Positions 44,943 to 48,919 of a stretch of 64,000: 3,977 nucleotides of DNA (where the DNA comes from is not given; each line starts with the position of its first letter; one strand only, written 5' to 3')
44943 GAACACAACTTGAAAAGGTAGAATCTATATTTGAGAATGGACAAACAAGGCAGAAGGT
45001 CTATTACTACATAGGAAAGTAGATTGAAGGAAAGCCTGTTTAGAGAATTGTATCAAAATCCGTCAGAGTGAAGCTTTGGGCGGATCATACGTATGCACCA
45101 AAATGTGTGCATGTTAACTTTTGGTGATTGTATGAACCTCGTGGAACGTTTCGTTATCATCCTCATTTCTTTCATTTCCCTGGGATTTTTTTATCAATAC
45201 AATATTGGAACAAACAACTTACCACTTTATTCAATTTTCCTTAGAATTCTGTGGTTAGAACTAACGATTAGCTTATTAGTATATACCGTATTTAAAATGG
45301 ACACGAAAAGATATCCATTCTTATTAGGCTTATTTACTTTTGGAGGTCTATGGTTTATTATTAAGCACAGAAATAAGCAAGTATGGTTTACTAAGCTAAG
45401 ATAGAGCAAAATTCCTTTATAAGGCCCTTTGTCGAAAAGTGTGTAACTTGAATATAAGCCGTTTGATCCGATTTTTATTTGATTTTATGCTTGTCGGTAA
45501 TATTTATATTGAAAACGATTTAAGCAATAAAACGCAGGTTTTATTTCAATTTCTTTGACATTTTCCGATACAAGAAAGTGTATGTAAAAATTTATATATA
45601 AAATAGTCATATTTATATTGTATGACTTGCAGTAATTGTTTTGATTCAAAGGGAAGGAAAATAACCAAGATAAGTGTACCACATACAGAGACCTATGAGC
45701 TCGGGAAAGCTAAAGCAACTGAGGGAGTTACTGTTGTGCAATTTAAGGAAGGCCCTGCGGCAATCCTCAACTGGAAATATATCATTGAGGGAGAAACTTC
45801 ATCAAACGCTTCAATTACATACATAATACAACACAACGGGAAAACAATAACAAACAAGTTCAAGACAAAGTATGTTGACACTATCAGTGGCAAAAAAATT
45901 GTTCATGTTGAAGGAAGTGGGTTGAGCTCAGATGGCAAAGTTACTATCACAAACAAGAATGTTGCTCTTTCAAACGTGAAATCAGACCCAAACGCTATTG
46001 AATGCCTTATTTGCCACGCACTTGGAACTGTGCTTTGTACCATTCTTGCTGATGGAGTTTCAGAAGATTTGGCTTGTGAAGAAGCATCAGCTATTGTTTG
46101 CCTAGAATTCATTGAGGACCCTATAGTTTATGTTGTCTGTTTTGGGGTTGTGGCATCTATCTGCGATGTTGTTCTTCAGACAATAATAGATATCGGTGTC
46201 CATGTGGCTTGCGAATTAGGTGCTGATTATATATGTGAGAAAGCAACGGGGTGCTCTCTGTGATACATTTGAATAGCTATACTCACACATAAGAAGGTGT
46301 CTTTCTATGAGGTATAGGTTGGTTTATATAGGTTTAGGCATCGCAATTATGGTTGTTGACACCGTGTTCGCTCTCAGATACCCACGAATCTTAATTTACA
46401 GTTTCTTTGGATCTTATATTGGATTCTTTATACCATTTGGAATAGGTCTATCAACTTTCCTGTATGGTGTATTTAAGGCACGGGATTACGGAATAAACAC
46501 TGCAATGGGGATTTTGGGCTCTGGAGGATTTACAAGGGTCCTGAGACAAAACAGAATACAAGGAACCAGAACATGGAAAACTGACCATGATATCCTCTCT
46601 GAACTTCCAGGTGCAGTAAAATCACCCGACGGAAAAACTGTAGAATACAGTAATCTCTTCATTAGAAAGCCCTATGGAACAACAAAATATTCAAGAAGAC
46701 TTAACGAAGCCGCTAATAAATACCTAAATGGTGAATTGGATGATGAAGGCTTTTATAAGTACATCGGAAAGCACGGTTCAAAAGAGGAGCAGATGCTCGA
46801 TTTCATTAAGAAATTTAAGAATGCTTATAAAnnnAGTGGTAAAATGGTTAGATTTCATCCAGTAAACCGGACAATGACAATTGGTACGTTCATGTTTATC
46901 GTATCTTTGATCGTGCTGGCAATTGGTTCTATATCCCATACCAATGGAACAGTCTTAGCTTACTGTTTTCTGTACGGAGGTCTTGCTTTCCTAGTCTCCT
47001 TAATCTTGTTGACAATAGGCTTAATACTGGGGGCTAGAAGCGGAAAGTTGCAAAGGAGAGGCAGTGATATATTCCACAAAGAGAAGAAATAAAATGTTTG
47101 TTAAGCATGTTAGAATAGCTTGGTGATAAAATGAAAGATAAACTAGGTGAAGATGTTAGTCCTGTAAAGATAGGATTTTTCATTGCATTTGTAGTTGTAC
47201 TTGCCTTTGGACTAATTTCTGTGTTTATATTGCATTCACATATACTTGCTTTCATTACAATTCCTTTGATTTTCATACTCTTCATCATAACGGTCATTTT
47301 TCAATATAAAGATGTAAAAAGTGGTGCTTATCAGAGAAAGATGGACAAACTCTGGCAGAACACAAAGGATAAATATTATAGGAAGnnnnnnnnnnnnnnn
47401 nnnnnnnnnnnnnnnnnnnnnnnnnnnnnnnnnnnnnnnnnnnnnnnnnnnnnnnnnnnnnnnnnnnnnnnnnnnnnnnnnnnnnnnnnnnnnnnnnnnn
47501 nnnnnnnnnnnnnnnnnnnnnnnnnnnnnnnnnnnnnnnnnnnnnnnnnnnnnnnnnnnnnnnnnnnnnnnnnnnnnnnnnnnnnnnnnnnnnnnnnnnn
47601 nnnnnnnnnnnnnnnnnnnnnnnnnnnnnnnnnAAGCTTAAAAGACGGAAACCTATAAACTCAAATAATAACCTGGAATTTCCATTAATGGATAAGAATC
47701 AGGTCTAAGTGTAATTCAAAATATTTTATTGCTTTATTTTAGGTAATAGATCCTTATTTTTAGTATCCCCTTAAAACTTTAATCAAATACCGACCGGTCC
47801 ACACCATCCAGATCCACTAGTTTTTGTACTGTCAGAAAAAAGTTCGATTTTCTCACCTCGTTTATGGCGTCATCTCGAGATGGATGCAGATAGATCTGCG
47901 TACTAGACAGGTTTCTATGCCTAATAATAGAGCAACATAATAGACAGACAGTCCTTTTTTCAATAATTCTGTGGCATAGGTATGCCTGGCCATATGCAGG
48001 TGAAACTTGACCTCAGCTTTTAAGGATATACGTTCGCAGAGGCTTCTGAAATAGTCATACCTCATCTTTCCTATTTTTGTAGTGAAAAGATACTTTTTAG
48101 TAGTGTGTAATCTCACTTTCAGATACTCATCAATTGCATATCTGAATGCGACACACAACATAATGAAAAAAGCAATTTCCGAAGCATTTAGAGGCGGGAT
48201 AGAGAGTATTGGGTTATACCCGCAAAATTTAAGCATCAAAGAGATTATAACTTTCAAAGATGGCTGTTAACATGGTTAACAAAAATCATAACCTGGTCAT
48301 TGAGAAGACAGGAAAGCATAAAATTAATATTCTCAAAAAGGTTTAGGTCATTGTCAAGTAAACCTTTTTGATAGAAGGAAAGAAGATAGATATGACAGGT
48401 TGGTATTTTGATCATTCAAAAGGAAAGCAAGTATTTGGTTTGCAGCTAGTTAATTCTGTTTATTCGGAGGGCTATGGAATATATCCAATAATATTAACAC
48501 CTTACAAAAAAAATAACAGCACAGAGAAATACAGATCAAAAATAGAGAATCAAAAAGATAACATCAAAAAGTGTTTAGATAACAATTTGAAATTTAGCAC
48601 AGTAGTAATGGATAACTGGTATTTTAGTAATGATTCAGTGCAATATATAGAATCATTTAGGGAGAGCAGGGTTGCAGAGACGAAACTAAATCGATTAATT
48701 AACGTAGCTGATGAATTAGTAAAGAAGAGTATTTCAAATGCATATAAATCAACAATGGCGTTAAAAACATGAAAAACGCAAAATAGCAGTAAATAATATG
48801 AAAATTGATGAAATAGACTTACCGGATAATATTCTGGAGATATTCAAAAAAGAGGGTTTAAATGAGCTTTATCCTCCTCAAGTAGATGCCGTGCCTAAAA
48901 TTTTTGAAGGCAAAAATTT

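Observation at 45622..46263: Halocin-C8-like cysteine-rich peptide precursor in a non-halophilic, Thermoplasmata-like genome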

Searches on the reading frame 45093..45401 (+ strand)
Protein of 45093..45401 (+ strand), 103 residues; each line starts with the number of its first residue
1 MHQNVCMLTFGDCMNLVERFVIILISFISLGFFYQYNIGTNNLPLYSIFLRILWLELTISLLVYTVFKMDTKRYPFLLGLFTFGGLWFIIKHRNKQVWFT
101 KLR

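Call 3: search_protein_families(library=pfam, proteins=[window:45093-45401:+], max_evalue=10)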
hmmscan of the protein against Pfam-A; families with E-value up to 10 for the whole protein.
window:45093-45401:+ (103 aa): 1 family
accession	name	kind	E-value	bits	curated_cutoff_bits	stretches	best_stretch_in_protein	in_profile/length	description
PF01635.23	CoV_M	-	0.4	10.4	27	1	22-69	9-55/208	Coronavirus M matrix/glycoprotein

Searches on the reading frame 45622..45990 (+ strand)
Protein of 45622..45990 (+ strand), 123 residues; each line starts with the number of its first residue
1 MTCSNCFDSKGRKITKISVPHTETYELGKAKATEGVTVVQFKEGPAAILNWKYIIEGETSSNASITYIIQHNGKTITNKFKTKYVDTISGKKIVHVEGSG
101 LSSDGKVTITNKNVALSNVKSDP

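Call 94: predict_structure(alignment_id=A4)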
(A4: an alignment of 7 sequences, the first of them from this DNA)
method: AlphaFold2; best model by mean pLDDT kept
length: 123 residues; sequences in the alignment: 7
mean_pLDDT: 79.7   pTM: 0.68
mean pLDDT of the five models: 79.7, 75.5, 75.0, 73.7, 71.6
residues with pLDDT >= 90: 29; 70-90: 70; 50-70: 15; < 50: 9
segments of 3 or more residues with pLDDT < 50: 102-108
pLDDT, mean of each block of 10 residues (from residue 1): 68 88 92 92 89 89 89 84 86 78 45 67 49
secondary structure, 60 per line:
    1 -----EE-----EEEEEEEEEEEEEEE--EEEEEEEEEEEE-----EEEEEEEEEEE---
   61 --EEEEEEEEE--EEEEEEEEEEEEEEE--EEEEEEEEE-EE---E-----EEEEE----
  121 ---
elements in order: E13-27 E30-41 E47-57 E63-71 E74-88 E91-99 E112-116

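Call 97: fold_search(model_id=the predicted structure, library=pdb)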
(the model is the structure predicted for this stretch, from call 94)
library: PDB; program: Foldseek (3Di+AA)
matches with E <= 10: 310; with E <= 0.001: 0
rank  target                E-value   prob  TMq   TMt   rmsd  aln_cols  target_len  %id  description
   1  1px3_C                3.1e-01  0.54  0.34  0.06   8.2       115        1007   12  E. COLI (LACZ) BETA-GALACTOSIDASE (G794A) (released 2004-06-15)
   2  3dym_A                3.5e-01  0.51  0.35  0.06   8.4       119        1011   13  E. coli (lacZ) beta-galactosidase (H418E) (released 2008-10-28)
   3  1px3_D                5.0e-01  0.41  0.34  0.06   8.4       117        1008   14  E. COLI (LACZ) BETA-GALACTOSIDASE (G794A) (released 2004-06-15)
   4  3iaq_A                5.6e-01  0.38  0.34  0.06   8.4       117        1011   14  E. coli (lacz) beta-galactosidase (E416V) (released 2009-12-29)
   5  9hpm_A                6.2e-01  0.38  0.35  0.07   8.4       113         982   15  E. coli beta-galactosidase labeled with Chromeo P503 dye purified using MISO from 1ug (released 2025-11-05)
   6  9mxx                  7.2e-01  0.10  0.25  0.22  16.5       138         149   14  Computationally Designed protein with isopeptide bond dnIPB-2 (released 2025-04-09)
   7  3muy_1                7.6e-01  0.35  0.34  0.06   8.4       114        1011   13  E. coli (lacZ) beta-galactosidase (R599A) (released 2011-03-16)
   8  3vd5_A                8.5e-01  0.30  0.34  0.06   8.1       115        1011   12  E. coli (lacZ) beta-galactosidase (N460S) (released 2012-04-11)
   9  4duw_A                8.5e-01  0.30  0.34  0.06   8.2       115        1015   12  E. coli (lacZ) beta-galactosidase (G974A) in complex with allolactose (released 2013-03-20)
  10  3i3b_A                8.9e-01  0.30  0.34  0.06   8.4       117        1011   14  E.coli (lacz) Beta-Galactosidase (M542A) in Complex with D-Galactopyranosyl-1-on (released 2010-05-12)
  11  3vd9_A                9.4e-01  0.30  0.34  0.06   8.2       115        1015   12  E. coli (lacZ) beta-galactosidase (N460S) in complex with IPTG (released 2012-04-11)
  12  6kuz_A                9.4e-01  0.30  0.34  0.06   8.0       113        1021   12  E.coli beta-galactosidase (E537Q) in complex with fluorescent probe KSL01 (released 2020-07-08)
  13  1px3_A                9.9e-01  0.28  0.34  0.06   8.2       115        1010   12  E. COLI (LACZ) BETA-GALACTOSIDASE (G794A) (released 2004-06-15)
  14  2ux0_F                1.0e+00  0.66  0.30  0.28   8.0        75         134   12  Structure of the oligomerisation domain of calcium-calmodulin dependent protein kinase II gamma (released 2007-04-10)
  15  3t0b_A                1.1e+00  0.30  0.35  0.06   8.0       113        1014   14  E. coli (LacZ) beta-galactosidase (S796T) IPTG complex (released 2012-01-18)
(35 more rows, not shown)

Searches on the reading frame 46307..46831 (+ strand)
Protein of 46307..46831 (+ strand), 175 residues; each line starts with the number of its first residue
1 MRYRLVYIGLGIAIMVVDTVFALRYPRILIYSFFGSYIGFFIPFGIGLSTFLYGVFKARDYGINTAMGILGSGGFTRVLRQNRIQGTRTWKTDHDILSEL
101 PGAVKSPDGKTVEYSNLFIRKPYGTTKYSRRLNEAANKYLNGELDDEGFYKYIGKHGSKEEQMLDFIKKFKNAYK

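Call 3: search_protein_families(library=pfam, proteins=[window:46307-46831:+], max_evalue=10)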
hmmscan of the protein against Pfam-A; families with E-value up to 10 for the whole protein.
window:46307-46831:+ (175 aa): 0 families

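Call 4: search_protein_families(library=ncbifam, proteins=[window:46307-46831:+], max_evalue=10)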
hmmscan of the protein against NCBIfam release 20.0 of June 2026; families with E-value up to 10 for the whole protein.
window:46307-46831:+ (175 aa): 0 families

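Call 71: list_cluster_members(proteins=[L001:4099-4956:+, L001:5541-6995:+, window:46307-46831:+, window:46844-47089:+])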
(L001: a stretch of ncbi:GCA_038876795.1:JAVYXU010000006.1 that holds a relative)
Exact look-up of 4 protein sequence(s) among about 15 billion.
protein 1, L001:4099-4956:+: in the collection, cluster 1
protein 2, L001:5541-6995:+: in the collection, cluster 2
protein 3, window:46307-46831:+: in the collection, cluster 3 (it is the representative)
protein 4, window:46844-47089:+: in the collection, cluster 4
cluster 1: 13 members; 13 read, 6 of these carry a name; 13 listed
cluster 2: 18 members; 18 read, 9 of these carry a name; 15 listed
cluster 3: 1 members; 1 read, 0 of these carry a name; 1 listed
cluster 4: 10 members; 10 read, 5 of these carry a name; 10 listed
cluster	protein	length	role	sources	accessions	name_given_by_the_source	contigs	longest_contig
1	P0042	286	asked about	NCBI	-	-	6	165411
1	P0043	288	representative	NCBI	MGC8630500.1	MAG: zinc metalloprotease HtpX [Thermoplasmata archaeon]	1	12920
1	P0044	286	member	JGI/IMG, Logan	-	heat shock protein HtpX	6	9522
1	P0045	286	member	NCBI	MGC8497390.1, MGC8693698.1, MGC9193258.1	MAG: zinc metalloprotease HtpX [Thermoplasmata archaeon]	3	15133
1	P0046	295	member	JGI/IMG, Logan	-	heat shock protein HtpX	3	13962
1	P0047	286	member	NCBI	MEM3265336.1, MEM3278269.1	MAG: zinc metalloprotease HtpX [Thermoplasmata archaeon]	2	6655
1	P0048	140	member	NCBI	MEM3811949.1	MAG: M48 family metalloprotease, partial [Thermoplasmata archaeon]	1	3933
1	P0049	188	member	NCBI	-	-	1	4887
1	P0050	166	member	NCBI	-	-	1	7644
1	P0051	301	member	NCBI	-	-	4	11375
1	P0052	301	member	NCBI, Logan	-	-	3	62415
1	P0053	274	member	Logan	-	-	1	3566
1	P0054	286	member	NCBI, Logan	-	-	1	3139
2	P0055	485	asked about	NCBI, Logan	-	-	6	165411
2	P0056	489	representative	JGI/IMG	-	RecJ-like exonuclease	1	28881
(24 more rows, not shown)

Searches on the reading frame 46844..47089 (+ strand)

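Call 33: search_protein_families(library=pfam, proteins=[window:46844-47089:+], max_evalue=0.1)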
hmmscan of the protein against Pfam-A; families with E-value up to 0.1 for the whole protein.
window:46844-47089:+ (82 aa): 6 families
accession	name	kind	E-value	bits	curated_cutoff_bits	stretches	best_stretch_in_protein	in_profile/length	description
PF11026.13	DUF2721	-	0.0051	17.1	28.3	1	11-62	70-122/129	Protein of unknown function (DUF2721)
PF07332.16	Phage_holin_3_6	-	0.0075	16.8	28.4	1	10-74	32-98/116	Putative Actinobacterial Holin-X, holin superfamily III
PF01891.21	CbiM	-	0.014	15.7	23.1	1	10-62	41-95/205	Cobalt uptake substrate-specific transmembrane region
PF08592.16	Anthrone_oxy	-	0.055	14.1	27.3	1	11-72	10-68/106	Anthrone oxygenase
PF06749.17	DUF1218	-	0.068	14.1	25.3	0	10-37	31-58/95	Protein of unknown function (DUF1218)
PF15158.11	TMEM249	-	0.07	13.3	25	0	7-45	32-70/184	Cation channel sperm-associated auxiliary subunit TMEM249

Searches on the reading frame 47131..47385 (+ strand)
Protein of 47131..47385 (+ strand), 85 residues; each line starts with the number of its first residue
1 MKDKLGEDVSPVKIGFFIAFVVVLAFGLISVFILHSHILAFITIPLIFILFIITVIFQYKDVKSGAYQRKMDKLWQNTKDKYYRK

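Call 33: search_protein_families(library=pfam, proteins=[window:47131-47385:+], max_evalue=0.1)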
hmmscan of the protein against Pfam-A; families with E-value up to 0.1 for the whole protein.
window:47131-47385:+ (85 aa): 6 families
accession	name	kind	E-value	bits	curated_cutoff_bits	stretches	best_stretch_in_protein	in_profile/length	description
PF01027.25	Bax1-I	-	0.0035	17.6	34.1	1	14-68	126-179/207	Inhibitor of apoptosis-promoting Bax1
PF24985.1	DUF7775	-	0.0043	18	25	1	14-76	40-104/140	Domain of unknown function (DUF7775)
PF20990.2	DUF2207_C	-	0.021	15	33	1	16-71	142-196/247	Predicted membrane protein (DUF2207) C-terminal domain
PF12420.13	DUF3671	-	0.029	14.3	34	1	8-62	153-212/223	Fam-L, Fam-M like protein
PF07332.16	Phage_holin_3_6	-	0.037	14.5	28.4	1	14-64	37-96/116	Putative Actinobacterial Holin-X, holin superfamily III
PF10112.14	Halogen_Hydrol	-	0.067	13.6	29.8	1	14-69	2-55/191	5-bromo-4-chloroindolyl phosphate hydrolysis protein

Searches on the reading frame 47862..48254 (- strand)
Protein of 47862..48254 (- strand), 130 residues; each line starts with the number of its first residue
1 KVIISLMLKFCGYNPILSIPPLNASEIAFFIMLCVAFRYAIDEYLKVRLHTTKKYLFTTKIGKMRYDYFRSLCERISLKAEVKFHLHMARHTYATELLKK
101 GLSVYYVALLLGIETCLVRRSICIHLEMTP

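Call 33: search_protein_families(library=pfam, proteins=[window:47862-48254:-], max_evalue=0.1)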
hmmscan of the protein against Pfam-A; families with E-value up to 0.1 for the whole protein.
window:47862-48254:- (130 aa): 1 family
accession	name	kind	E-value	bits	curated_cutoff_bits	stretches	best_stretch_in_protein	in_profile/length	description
PF00589.27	Phage_integrase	-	2.5e-07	31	27.1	1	37-112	75-155/172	Phage integrase family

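Call 34: search_protein_families(library=phrogs, proteins=[window:47862-48254:-], max_evalue=0.01)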
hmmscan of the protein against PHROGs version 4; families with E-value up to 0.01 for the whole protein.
window:47862-48254:- (130 aa): 3 families
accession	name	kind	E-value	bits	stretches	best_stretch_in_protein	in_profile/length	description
phrog_1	-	integration and excision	1.7e-09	38.5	1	41-112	350-421/611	integrase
phrog_216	-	integration and excision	3.1e-05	24.2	1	40-112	134-211/301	integrase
phrog_7685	-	integration and excision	0.001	19.7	1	52-113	149-210/240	integrase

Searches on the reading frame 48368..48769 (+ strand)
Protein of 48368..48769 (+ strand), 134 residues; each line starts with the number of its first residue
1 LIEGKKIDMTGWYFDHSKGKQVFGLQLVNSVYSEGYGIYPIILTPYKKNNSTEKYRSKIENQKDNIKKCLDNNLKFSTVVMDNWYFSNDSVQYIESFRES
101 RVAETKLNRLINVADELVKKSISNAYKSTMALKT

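Call 33: search_protein_families(library=pfam, proteins=[window:48368-48769:+], max_evalue=0.1)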
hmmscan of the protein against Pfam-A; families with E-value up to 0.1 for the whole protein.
window:48368-48769:+ (134 aa): 3 families
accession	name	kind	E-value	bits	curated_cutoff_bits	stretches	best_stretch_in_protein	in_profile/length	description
PF04693.18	DDE_Tnp_2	-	0.004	16.9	20.2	1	47-108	157-211/327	Archaeal putative transposase ISC1217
PF19567.5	CpsB_CapC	-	0.0074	16.2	27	1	37-106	33-103/234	Capsular polysaccharide synthesis, CpsB/CapC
PF15061.11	DUF4538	-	0.073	13.2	27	0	36-68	19-48/57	Domain of unknown function (DUF4538)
